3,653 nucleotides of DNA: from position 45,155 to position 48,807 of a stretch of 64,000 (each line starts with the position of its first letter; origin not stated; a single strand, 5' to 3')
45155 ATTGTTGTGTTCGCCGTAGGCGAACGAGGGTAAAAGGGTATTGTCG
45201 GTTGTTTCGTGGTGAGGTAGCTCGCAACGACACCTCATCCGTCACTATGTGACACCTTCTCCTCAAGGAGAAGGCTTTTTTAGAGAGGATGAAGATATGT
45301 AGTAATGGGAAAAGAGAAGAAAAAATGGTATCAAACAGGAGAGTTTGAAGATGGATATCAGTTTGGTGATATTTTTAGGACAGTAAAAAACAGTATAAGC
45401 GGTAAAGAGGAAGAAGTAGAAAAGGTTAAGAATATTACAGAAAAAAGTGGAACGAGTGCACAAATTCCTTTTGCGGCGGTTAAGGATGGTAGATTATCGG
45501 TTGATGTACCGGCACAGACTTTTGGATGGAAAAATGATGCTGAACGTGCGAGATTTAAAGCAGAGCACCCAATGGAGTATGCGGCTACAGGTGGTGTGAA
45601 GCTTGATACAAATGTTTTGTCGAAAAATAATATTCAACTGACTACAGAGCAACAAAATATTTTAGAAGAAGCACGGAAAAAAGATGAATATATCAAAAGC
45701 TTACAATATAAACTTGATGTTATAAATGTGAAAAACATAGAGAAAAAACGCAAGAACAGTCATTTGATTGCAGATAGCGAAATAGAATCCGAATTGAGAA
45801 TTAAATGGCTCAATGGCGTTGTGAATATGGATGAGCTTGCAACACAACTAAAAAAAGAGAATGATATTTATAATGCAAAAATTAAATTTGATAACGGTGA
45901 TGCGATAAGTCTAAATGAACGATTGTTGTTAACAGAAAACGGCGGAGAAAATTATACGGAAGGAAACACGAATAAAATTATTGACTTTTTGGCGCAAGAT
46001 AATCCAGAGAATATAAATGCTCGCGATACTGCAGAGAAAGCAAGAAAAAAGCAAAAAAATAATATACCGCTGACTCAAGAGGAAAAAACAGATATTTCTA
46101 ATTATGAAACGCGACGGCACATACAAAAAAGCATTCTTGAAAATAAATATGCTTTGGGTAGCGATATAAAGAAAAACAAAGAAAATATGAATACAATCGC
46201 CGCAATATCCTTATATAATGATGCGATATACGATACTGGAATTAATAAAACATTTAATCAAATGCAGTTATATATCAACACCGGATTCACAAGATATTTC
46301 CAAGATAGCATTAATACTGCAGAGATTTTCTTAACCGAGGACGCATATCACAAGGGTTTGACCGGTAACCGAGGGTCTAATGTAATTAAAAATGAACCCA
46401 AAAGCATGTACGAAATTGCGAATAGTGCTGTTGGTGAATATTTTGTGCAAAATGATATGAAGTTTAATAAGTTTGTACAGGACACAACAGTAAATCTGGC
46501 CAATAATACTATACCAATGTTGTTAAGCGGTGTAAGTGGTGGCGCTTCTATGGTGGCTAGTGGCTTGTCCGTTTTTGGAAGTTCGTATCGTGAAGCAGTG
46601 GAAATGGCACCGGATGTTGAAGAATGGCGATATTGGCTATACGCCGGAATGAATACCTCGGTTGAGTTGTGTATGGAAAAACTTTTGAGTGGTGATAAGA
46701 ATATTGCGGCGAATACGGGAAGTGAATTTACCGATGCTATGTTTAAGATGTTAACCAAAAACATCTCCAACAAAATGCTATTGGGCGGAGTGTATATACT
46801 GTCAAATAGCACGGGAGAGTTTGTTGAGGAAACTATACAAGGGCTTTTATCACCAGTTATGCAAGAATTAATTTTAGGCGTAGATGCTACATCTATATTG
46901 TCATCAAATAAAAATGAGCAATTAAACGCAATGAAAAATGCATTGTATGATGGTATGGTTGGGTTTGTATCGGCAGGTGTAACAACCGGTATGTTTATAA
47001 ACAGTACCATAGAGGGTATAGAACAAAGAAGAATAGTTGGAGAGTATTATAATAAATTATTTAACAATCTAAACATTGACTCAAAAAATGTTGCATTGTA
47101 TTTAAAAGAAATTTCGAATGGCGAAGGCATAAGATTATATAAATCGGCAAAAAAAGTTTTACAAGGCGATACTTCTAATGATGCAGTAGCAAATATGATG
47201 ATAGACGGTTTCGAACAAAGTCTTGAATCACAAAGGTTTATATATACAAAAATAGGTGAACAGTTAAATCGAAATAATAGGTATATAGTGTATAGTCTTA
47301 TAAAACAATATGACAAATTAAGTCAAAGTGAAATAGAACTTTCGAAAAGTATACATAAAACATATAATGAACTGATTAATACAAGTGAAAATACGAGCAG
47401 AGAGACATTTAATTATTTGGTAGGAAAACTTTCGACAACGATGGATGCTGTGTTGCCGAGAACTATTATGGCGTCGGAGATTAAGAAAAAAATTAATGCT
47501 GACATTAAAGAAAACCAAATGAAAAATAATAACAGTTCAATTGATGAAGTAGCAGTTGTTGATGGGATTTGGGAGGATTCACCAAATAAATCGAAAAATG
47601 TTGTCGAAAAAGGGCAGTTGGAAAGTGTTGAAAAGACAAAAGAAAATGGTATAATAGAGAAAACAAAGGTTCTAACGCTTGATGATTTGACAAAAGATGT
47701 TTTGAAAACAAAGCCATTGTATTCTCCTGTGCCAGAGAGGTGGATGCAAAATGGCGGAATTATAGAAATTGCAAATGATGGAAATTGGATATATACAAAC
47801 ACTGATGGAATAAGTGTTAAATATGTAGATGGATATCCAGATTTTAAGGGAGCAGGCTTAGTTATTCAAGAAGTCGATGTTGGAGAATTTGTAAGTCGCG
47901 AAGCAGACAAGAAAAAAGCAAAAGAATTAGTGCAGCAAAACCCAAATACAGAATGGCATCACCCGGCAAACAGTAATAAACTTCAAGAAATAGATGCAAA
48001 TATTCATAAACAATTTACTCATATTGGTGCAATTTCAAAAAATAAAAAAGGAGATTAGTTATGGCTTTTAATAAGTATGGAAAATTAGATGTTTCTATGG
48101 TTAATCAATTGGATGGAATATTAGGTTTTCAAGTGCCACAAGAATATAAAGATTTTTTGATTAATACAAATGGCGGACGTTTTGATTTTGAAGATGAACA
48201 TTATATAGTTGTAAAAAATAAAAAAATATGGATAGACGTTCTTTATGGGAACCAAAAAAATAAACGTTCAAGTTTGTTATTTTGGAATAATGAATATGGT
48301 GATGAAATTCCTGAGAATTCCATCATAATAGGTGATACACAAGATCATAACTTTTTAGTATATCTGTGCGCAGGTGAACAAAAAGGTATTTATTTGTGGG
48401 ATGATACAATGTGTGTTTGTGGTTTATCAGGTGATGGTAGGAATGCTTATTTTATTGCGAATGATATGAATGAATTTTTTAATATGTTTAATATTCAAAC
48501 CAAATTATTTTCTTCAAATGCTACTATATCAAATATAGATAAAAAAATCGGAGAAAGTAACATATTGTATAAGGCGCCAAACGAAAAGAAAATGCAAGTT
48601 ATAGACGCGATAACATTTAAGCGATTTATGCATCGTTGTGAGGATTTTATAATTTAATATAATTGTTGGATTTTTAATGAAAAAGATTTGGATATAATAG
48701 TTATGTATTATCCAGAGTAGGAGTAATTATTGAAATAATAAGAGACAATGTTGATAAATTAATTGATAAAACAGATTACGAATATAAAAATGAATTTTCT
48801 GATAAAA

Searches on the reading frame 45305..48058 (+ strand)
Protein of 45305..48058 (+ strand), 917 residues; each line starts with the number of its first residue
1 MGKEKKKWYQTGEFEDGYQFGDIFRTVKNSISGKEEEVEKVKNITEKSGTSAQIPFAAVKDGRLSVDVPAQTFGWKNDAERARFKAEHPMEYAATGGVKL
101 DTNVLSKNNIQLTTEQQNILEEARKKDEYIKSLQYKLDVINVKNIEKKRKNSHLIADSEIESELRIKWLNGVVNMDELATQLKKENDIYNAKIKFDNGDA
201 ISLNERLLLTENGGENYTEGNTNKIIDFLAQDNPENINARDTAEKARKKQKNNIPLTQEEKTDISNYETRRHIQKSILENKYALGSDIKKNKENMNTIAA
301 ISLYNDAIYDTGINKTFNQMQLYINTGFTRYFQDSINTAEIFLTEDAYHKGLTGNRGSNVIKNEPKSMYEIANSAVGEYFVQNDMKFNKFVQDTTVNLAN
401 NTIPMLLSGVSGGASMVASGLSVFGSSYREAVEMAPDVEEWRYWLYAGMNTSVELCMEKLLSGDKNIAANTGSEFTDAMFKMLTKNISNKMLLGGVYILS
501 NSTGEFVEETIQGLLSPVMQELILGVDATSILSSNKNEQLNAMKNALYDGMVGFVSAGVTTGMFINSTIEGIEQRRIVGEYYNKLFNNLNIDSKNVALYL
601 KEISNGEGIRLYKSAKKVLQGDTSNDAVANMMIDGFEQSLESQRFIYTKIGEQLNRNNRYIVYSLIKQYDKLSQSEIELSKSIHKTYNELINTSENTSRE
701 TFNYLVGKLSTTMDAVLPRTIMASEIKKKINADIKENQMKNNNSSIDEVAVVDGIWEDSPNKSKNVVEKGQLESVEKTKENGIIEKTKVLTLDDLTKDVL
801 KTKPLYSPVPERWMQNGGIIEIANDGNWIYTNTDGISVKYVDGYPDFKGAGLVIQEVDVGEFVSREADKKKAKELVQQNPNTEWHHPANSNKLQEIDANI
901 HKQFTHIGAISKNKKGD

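Call 6: search_protein_families(library=pfam, proteins=[window:45305-48058:+], max_evalue=0.01)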
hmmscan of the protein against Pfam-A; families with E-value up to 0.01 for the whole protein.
window:45305-48058:+ (917 aa): 1 family
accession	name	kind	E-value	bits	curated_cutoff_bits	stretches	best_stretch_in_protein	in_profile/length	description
PF14414.12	WHH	-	0.00012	22.1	25.1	1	881-916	8-43/43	A nuclease of the HNH/ENDO VII superfamily with conserved WHH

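Call 7: search_protein_families(library=phrogs, proteins=[window:45305-48058:+], max_evalue=0.001)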
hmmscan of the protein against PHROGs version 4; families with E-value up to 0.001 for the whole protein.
window:45305-48058:+ (917 aa): 0 families

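Call 75: find_homologous_proteins(query=window:45305-48058:+, max_evalue=0.001)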
Query window:45305-48058:+ (917 aa): 19 proteins with E <= 0.001 among 8000 candidates.
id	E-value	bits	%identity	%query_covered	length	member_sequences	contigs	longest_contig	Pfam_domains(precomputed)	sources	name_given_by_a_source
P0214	0.0e+0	2015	100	100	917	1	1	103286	-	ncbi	-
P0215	0.0e+0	1119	74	78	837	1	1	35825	-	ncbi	-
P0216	0.0e+0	1022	53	100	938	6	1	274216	PF14414.13,PF12639.14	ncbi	-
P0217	5.9e-289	979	59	86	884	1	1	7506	PF15542.12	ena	-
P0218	1.8e-284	964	57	85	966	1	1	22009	-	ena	-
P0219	3.0e-265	901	56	84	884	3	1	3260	-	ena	-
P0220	1.9e-97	346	76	19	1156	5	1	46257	PF18812.7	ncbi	-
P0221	9.0e-78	280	55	19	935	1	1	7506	PF14414.13,PF12639.14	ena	-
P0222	9.8e-59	217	69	14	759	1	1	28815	-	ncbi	-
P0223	5.1e-45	172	52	15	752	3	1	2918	PF14410.13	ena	-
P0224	1.5e-37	147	61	11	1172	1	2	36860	PF18798.7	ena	-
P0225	2.9e-34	137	27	86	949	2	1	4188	-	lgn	-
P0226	4.2e-34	136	54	11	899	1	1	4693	-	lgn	-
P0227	5.6e-18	83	51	11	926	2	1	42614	PF18812.7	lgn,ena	-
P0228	2.8e-17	80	90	3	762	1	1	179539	-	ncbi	-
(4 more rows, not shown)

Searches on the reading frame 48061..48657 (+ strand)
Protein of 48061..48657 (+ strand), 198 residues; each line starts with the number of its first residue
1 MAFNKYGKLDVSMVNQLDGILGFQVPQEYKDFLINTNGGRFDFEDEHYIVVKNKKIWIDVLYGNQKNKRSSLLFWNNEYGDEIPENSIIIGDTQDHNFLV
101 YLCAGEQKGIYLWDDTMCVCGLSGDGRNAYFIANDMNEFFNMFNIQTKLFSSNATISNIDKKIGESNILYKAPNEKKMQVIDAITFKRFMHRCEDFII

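Call 6: search_protein_families(library=pfam, proteins=[window:48061-48657:+], max_evalue=0.01)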
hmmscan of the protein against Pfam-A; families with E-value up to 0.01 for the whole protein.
window:48061-48657:+ (198 aa): 3 families
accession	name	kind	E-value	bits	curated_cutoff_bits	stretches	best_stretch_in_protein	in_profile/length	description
PF09346.15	SMI1_KNR4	-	3.2e-12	47.6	25.4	1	20-141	13-124/125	SMI1 / KNR4 family (SUKH-1)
PF14568.11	SUKH_6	-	6.5e-09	36.8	27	1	17-140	7-119/119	SMI1-KNR4 cell-wall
PF14567.11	SUKH_5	-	0.0012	19.1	27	0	11-115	24-120/142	SMI1-KNR4 cell-wall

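Call 7: search_protein_families(library=phrogs, proteins=[window:48061-48657:+], max_evalue=0.001)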
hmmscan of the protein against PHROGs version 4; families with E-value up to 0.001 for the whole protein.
window:48061-48657:+ (198 aa): 1 family
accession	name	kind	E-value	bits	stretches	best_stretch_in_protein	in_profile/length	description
phrog_25556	-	unknown function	2e-17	64.9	1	13-146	29-165/188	-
